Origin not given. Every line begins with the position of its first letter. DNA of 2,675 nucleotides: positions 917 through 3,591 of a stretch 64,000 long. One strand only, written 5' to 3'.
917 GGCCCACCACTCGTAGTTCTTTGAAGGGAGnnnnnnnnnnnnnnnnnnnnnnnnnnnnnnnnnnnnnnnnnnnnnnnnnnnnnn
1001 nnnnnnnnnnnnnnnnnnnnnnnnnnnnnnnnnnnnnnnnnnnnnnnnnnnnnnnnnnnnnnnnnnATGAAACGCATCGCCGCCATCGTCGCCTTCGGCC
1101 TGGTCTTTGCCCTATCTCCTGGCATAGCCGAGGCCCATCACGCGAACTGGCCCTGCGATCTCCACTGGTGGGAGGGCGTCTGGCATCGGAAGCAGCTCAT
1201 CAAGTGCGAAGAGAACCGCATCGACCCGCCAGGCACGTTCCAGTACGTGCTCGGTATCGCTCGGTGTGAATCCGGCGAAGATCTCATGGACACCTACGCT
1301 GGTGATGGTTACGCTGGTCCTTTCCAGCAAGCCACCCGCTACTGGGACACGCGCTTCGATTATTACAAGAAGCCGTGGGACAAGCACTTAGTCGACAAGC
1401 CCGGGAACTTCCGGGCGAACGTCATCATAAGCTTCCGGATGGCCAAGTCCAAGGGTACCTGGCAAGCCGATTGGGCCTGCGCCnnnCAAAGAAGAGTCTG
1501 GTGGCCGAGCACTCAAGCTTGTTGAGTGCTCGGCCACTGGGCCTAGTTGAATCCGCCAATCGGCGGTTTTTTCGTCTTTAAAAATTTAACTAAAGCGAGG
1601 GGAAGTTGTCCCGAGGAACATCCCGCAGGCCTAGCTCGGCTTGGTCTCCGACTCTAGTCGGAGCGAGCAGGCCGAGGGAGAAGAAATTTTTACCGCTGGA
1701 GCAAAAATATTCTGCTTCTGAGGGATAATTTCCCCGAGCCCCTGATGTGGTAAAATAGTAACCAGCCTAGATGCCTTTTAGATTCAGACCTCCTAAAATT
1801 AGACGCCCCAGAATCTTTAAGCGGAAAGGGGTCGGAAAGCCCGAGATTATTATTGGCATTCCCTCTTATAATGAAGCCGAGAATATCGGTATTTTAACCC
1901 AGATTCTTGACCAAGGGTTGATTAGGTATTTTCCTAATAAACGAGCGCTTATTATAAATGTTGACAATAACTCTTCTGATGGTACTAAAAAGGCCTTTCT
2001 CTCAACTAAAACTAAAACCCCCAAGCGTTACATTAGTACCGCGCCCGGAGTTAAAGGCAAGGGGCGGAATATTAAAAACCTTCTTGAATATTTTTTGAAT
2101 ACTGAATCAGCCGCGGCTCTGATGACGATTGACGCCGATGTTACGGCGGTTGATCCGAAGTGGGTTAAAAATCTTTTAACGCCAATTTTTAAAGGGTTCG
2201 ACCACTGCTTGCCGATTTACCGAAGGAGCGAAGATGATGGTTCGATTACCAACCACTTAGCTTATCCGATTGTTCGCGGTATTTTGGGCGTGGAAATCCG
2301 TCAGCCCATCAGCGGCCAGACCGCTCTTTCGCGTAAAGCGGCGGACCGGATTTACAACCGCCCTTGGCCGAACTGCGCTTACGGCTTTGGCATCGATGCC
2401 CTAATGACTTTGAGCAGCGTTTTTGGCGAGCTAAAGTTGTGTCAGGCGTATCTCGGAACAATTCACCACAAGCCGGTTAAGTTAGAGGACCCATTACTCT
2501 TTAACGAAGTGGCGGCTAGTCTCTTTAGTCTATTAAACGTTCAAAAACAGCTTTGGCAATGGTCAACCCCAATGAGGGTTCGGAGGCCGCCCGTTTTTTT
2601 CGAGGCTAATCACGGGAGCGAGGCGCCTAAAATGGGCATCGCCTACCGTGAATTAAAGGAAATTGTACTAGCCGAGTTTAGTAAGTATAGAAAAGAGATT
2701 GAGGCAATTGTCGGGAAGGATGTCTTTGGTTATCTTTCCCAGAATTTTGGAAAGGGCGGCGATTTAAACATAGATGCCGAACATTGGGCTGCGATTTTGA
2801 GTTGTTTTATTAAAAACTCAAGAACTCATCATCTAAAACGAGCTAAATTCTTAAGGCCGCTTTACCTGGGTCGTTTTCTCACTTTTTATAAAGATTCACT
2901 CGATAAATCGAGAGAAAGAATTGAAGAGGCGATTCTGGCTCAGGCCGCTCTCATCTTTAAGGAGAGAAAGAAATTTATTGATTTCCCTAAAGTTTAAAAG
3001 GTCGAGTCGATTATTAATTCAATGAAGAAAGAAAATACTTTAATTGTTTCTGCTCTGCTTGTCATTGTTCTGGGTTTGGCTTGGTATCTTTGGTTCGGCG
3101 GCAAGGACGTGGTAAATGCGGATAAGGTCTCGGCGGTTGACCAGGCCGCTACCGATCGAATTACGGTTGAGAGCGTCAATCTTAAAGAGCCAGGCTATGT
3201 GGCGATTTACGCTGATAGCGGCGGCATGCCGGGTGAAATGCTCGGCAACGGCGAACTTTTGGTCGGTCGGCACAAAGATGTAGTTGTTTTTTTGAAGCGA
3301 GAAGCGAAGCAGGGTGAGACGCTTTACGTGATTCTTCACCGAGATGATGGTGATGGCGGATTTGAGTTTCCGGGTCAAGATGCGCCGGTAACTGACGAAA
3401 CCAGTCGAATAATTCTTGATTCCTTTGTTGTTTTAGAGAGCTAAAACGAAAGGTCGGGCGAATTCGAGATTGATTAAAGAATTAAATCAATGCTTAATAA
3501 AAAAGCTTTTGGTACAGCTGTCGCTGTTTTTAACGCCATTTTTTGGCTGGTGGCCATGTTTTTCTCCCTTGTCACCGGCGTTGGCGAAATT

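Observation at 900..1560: High-GC secreted Rpf-like transglycosylase cassette bracketed by R1 repeats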

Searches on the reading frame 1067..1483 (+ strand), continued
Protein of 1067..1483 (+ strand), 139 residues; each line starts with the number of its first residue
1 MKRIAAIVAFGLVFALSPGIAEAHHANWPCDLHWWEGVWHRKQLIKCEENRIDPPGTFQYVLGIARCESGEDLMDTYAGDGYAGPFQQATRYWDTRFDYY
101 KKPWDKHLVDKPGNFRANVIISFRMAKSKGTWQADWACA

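Call 106: find_encoding_contigs(protein=P0008, flank=3000)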
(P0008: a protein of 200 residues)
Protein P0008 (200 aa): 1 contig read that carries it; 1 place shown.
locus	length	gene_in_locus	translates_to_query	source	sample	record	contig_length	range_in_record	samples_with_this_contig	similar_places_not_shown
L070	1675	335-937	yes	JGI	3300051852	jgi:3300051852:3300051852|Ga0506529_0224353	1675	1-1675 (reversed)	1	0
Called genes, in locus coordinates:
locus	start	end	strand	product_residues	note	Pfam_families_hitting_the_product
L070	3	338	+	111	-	?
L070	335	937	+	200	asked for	-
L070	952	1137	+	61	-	-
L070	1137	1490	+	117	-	-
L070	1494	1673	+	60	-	?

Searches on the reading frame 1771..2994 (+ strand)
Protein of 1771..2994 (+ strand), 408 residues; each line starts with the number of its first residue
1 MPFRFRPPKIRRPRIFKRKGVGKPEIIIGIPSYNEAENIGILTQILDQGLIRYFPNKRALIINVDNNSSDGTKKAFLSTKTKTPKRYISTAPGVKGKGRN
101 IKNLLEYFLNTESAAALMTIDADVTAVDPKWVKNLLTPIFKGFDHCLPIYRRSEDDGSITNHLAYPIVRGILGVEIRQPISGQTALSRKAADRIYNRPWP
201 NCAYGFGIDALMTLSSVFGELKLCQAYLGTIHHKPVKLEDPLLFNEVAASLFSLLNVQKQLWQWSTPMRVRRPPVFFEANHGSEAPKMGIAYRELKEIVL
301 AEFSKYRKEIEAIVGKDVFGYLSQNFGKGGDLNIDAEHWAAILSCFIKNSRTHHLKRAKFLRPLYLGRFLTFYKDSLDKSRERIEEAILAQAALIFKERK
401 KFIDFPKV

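Call 5: search_protein_families(library=pfam, proteins=[window:1771-2994:+], max_evalue=1)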
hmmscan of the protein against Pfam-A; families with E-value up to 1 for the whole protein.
window:1771-2994:+ (408 aa): 3 families
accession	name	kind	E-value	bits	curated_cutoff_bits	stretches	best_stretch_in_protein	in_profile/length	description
PF21969.2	MGS_GT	-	2.7e-10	40.5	27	1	95-229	74-212/239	Mannosylglycerate synthase, GT domain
PF00535.33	Glycos_transf_2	-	4.9e-09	36.8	23.3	1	28-177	2-132/168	Glycosyl transferase family 2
PF25486.1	DUF7909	-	0.058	13.4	27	1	44-82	56-94/168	Domain of unknown function (DUF7909)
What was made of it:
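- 1771..2997 (+): Family-2 glycosyltransferase gene; right flank of the insertion site. Pfam MGS_GT 2.7e-10 and Glycos_transf_2 4.9e-9 (call 5).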

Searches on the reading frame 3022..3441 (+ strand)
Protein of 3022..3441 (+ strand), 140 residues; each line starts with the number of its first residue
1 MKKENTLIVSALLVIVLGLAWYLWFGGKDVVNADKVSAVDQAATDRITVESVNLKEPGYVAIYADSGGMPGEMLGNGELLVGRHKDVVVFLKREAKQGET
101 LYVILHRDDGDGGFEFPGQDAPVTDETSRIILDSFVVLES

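Call 93: search_protein_families(library=pfam, proteins=[window:3022-3441:+], max_evalue=0.01)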
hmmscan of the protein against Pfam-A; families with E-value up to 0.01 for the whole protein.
window:3022-3441:+ (140 aa): 1 family
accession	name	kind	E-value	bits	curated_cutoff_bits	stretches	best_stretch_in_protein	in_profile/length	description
PF23951.1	DUF7282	-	1.5e-18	67.4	27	1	35-130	2-105/112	Domain of unknown function (DUF7282)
